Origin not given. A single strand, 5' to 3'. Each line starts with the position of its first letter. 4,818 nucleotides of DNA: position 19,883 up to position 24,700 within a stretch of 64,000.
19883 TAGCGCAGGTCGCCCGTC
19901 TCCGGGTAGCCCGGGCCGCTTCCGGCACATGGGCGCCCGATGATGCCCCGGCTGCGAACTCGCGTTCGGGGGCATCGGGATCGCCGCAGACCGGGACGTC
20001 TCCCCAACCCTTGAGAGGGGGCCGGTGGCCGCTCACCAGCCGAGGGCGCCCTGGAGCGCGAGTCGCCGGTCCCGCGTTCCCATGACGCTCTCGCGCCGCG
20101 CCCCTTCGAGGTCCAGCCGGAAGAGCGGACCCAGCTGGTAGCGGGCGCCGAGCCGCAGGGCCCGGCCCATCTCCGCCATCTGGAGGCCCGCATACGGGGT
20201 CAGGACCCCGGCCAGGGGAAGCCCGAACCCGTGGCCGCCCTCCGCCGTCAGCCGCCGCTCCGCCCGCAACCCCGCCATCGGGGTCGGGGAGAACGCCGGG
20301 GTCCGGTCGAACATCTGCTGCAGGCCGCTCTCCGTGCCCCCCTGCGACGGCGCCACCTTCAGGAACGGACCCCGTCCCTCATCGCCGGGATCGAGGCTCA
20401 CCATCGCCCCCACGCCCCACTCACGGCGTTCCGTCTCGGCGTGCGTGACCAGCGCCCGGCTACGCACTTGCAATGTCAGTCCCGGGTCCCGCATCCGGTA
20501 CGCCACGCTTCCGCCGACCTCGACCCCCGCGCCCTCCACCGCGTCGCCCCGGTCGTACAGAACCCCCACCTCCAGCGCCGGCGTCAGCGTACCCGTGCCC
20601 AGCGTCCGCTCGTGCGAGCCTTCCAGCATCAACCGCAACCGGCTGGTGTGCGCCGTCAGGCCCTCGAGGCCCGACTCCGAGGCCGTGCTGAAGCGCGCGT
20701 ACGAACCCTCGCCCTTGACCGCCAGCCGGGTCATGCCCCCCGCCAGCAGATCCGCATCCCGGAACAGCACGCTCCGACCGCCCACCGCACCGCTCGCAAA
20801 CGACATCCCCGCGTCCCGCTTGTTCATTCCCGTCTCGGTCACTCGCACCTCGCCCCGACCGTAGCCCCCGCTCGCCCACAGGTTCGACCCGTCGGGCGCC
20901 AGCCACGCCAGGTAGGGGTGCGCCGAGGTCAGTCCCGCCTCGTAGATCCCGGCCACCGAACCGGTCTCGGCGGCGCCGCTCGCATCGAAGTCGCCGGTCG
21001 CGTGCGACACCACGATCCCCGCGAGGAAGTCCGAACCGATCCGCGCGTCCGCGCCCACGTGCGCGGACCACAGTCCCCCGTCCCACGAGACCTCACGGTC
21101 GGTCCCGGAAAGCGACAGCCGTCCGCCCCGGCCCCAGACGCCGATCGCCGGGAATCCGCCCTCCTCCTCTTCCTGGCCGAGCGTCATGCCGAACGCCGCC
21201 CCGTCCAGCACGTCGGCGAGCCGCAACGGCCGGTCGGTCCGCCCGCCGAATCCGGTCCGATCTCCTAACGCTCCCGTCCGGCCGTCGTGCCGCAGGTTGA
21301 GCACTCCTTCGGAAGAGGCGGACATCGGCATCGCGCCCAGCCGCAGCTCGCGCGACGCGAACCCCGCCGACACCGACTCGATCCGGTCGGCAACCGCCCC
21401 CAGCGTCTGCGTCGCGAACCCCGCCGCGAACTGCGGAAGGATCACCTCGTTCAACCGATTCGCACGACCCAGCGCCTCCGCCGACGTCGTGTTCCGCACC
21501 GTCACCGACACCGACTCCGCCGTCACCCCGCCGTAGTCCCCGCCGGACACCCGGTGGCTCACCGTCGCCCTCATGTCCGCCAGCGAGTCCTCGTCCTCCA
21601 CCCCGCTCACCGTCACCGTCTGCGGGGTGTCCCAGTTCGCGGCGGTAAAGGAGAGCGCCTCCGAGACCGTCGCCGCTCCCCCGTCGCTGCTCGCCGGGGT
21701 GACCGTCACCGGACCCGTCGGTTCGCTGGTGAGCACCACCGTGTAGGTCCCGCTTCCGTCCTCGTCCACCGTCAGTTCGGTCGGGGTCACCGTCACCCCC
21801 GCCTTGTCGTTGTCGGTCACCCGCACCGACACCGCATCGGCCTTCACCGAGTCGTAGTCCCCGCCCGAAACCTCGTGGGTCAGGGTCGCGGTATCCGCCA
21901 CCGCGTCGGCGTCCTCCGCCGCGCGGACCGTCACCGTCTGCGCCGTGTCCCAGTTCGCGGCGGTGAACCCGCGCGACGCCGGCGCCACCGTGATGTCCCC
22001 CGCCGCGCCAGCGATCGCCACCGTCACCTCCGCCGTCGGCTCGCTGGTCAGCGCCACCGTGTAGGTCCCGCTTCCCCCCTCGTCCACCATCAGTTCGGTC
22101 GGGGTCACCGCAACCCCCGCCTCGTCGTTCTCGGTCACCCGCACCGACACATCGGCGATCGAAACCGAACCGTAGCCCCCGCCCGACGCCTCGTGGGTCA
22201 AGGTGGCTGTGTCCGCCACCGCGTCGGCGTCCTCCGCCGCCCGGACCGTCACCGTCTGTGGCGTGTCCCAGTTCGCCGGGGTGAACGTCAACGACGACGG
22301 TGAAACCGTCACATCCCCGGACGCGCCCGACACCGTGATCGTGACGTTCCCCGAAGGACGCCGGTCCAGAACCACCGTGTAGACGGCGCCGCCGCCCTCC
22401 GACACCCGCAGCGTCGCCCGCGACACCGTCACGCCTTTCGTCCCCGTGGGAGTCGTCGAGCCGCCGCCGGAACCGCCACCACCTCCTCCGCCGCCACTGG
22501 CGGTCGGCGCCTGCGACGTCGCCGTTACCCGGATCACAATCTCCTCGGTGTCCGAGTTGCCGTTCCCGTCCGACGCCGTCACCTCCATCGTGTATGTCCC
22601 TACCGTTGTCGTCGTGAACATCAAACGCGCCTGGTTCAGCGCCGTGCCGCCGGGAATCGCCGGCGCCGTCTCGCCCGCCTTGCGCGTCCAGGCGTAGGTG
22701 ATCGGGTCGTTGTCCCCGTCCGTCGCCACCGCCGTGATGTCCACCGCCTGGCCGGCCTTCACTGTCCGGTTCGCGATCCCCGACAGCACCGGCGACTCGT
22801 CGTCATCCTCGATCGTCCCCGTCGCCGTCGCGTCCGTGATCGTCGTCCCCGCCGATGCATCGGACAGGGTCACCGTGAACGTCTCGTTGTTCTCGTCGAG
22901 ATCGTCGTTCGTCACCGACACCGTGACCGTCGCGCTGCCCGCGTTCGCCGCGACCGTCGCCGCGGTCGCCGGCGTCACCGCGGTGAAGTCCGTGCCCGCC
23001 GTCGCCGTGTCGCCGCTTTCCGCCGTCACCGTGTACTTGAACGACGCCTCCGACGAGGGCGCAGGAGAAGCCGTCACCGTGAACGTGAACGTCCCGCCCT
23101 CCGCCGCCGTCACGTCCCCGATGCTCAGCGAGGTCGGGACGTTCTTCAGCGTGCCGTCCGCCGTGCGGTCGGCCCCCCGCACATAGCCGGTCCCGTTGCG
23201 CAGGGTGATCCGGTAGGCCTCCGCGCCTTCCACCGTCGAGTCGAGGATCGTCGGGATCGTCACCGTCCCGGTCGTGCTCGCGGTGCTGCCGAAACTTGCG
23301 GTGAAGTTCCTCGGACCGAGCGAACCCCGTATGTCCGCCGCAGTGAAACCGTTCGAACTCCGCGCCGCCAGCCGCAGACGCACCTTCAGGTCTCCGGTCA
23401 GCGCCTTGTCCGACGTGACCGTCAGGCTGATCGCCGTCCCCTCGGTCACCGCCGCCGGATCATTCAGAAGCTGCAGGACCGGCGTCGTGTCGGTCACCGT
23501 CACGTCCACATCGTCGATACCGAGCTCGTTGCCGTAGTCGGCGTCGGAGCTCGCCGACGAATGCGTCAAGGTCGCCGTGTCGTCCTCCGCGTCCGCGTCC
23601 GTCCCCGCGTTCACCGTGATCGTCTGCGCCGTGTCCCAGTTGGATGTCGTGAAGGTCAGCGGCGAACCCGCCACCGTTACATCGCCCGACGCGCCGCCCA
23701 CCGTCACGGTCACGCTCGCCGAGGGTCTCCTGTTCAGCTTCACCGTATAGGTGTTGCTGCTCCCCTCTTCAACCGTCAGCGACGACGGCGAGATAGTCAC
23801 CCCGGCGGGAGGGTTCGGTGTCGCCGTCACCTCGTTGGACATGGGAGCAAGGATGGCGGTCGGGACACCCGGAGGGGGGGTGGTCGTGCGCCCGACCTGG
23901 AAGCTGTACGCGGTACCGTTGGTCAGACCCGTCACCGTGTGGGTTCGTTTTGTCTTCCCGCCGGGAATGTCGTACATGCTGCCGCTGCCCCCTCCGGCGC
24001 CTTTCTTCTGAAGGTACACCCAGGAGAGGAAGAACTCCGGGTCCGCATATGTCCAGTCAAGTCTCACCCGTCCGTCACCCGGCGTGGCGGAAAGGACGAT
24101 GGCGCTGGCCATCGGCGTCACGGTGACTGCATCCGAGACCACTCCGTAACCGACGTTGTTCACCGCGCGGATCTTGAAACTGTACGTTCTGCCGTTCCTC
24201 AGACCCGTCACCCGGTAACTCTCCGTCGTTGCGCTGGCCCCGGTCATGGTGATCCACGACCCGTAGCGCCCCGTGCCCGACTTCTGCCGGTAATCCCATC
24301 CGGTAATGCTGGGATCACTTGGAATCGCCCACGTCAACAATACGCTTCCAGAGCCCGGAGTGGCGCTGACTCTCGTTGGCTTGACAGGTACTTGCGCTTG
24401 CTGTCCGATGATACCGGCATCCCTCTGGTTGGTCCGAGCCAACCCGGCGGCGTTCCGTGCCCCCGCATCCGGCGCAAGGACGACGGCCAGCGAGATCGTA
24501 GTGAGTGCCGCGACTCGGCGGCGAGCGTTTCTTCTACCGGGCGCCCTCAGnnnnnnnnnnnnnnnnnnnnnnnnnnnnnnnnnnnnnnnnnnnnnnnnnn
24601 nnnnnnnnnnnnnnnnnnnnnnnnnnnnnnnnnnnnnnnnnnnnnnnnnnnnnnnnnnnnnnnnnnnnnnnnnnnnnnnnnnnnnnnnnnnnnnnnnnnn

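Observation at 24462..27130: Duplicated autotransporter leader module with different homopolymer lengths (C17 against C6) on either side of the IS cluster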

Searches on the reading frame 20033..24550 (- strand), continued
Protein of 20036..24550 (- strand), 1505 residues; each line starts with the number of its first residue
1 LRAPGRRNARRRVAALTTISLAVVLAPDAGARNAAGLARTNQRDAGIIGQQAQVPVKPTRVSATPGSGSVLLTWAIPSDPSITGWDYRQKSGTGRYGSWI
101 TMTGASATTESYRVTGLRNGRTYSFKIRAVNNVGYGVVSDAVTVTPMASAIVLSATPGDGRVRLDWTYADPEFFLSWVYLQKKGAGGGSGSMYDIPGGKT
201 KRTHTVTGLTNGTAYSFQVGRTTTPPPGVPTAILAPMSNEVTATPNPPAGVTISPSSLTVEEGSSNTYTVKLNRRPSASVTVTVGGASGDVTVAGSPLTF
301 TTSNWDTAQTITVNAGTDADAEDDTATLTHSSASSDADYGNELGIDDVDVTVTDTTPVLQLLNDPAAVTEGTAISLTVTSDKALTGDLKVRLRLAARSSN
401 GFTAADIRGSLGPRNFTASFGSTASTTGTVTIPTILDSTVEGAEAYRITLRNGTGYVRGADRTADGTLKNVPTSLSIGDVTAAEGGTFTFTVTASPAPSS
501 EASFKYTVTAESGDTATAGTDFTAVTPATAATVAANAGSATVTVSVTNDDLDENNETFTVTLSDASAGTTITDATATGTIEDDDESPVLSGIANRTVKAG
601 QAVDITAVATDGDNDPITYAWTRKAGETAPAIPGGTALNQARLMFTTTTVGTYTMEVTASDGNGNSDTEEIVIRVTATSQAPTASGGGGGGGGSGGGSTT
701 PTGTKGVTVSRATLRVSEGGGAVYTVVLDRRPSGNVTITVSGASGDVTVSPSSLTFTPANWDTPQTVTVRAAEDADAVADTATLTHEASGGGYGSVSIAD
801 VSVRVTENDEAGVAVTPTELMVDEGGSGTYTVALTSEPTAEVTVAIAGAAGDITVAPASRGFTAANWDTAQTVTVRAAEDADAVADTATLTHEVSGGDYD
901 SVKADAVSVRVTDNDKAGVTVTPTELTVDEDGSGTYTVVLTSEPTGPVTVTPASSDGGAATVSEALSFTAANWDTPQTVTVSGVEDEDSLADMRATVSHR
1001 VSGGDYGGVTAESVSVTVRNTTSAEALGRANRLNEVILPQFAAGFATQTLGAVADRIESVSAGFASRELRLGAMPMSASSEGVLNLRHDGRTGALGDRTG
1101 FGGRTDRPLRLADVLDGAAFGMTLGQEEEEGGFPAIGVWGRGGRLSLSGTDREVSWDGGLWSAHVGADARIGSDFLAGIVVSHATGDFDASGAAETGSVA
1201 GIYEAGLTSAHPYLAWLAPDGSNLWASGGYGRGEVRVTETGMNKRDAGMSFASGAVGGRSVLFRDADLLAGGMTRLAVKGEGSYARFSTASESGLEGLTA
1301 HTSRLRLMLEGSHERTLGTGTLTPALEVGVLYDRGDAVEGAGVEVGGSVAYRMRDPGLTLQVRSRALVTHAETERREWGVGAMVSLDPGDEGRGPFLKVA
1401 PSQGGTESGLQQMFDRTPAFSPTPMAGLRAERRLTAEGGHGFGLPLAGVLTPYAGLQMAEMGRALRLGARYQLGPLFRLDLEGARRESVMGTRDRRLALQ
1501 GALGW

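Call 28: find_encoding_contigs(protein=P0003, flank=1500, max_places=3)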
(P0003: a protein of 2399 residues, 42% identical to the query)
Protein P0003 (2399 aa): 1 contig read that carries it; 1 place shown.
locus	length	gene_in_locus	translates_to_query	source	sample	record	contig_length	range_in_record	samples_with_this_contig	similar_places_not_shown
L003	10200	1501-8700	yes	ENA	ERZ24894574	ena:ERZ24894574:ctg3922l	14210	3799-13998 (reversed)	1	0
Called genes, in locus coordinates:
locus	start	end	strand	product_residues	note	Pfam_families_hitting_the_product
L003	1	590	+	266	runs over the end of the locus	?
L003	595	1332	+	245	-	PF03167:UDG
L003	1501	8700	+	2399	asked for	PF00041:fn3, PF00041:fn3, PF03160:Calx-beta (weak), PF00041:fn3, PF03160:Calx-beta, PF05345:He_PIG, PF17963:Big_9 (weak), PF22352:K319L-like_PKD, +5 more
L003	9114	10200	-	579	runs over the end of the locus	PF01609:DDE_Tnp_1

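Call 29: find_encoding_contigs(protein=P0035, flank=1500, max_places=3)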
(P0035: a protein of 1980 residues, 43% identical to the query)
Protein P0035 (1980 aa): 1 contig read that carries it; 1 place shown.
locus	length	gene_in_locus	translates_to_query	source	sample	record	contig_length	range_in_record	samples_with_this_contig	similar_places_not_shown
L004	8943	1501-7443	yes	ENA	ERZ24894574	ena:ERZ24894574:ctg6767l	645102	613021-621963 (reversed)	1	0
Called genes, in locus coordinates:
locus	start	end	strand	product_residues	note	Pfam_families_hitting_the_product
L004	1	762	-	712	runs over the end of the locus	PF02922:CBM_48, PF00128:Alpha-amylase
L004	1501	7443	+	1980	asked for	PF16656:Pur_ac_phosph_N (faint), PF22433:MtxA_IG-like (faint), PF23376:Fn3_VIN3 (faint), PF25059:FN3_DSCAM-DSCAML_C (faint), PF00041:fn3, PF01108:Tissue_fac (faint), PF00041:fn3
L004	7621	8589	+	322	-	PF00561:Abhydrolase_1 (faint), PF12146:Hydrolase_4 (faint), PF00326:Peptidase_S9 (weak)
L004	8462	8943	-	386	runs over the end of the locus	PF16491:Peptidase_M48_N, PF01435:Peptidase_M48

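Call 37: find_encoding_contigs(protein=P0114, flank=1200, max_places=4)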
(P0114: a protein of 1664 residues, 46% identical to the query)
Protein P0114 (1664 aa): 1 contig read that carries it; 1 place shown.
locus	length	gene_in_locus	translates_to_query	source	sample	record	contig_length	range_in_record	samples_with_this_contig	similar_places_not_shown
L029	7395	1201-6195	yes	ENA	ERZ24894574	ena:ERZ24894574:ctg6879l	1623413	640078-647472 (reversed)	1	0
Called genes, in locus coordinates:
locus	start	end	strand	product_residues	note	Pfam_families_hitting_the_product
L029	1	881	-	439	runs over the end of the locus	PF13191:AAA_16 (weak)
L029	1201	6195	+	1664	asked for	PF00041:fn3 (weak), PF01108:Tissue_fac (faint), PF25059:FN3_DSCAM-DSCAML_C (faint), PF00041:fn3, PF21605:CRLF2-like_D2 (faint), PF17766:fn3_6 (faint), PF00041:fn3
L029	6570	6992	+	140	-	PF13581:HATPase_c_2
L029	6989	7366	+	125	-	PF01740:STAS, PF13466:STAS_2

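Call 38: find_encoding_contigs(protein=P0029, flank=1200, max_places=4)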
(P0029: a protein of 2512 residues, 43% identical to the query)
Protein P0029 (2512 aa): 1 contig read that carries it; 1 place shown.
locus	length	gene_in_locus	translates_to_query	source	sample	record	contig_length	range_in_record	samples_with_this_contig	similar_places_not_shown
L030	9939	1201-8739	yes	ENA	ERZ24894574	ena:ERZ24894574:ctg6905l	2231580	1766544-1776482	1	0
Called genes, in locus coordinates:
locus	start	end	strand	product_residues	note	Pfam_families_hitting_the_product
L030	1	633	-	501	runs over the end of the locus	PF01595:CNNM, PF00571:CBS (faint), PF03471:CorC_HlyC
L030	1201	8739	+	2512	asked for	PF16656:Pur_ac_phosph_N (faint), PF16893:fn3_2 (faint), PF23376:Fn3_VIN3 (faint), PF25059:FN3_DSCAM-DSCAML_C (faint), PF28033:Fn3_ROS1 (faint), PF00041:fn3, PF00041:fn3 (weak), PF00041:fn3, +5 more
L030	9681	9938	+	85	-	PF01809:YidD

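Call 39: find_encoding_contigs(protein=P0017, flank=1200, max_places=4)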
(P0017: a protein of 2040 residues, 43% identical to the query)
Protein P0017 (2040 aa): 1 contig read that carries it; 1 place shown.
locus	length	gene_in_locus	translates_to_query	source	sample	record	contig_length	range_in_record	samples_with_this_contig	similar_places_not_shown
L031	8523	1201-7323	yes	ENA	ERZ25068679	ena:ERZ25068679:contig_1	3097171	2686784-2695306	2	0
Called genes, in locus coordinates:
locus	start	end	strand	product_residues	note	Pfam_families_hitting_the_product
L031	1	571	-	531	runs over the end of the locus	PF13191:AAA_16 (weak), PF13401:AAA_22 (weak)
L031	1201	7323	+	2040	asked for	PF00041:fn3 (weak), PF17766:fn3_6 (faint), PF21605:CRLF2-like_D2 (faint), PF28033:Fn3_ROS1 (faint), PF00041:fn3, PF25059:FN3_DSCAM-DSCAML_C (weak), PF00041:fn3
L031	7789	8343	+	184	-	PF00227:Proteasome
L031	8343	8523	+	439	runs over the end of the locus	PF00493:MCM (faint), PF01078:Mg_chelatase (faint), PF13191:AAA_16 (faint), PF00004:AAA (weak), PF07728:AAA_5 (weak), PF13401:AAA_22 (faint), PF07724:AAA_2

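Call 65: find_encoding_contigs(protein=P0054, flank=1200, max_places=4)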
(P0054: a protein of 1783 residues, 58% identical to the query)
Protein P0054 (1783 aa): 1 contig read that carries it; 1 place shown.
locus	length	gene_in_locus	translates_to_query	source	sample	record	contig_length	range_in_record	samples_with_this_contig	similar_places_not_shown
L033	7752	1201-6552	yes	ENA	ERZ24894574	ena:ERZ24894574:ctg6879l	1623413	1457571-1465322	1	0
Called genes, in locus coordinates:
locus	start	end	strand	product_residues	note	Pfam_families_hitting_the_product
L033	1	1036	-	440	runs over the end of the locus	PF13191:AAA_16 (weak)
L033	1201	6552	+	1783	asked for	PF00041:fn3 (weak), PF25059:FN3_DSCAM-DSCAML_C (faint), PF00041:fn3, PF17766:fn3_6 (faint), PF00041:fn3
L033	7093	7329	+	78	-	-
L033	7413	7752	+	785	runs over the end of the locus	PF09347:DUF1989, PF01571:GCV_T, PF08669:GCV_T_C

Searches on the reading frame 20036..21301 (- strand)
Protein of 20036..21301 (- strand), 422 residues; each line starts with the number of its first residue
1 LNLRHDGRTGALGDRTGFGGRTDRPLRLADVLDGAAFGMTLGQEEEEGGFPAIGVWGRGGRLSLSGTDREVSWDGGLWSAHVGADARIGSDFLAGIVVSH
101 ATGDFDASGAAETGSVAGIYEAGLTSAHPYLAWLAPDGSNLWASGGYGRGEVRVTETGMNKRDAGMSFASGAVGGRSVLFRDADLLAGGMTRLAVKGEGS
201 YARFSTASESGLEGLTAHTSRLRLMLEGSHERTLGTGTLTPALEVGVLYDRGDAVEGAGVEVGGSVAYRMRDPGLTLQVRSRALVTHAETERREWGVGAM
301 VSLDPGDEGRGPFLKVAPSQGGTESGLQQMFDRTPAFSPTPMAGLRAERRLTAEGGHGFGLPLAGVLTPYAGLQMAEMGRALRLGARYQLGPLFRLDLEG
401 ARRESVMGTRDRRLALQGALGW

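Call 21: find_related_loci(query=window:20036-21301:-, collection=genome_contigs, flank=10000)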
Query window:20036-21301:- (422 aa) in genome_contigs; peptide patterns used: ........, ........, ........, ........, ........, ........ (x = any residue, [..] = any of these).
190 stretches matched a pattern; 2 encode a relative of the query (tblastn E <= 1e-3); 2 distinct loci.
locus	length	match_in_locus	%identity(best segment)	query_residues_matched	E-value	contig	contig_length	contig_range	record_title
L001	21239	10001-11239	64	22-422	2e-140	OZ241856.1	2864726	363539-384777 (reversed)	MAG: Candidatus Marinacidobacterium sp. isolate 57d0b85c-66d1-4277-a7e3-fd04592ce509 genome assembly, chromosome: 1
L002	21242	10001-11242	64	22-420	1e-138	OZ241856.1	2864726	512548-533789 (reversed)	MAG: Candidatus Marinacidobacterium sp. isolate 57d0b85c-66d1-4277-a7e3-fd04592ce509 genome assembly, chromosome: 1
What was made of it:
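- Tried and rejected: Marinacidobacterium sp. (call 21).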

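Call 42: search_protein_families(library=pfam, proteins=[window:20036-21301:-], max_evalue=10)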
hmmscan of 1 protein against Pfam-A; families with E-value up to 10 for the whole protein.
window:20036-21301:- (422 aa): 1 family
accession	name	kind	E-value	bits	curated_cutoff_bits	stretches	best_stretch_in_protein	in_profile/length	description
PF03797.25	Autotransporter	-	6.5e-10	39.6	26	1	57-256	3-207/255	Autotransporter beta-domain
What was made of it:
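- On Type Va (classical) autotransporter: PF03797 matches residues 57-256 of the last 422 aa, E 6.5e-10, 39.6 bits against a cut-off of 26 (call 42).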
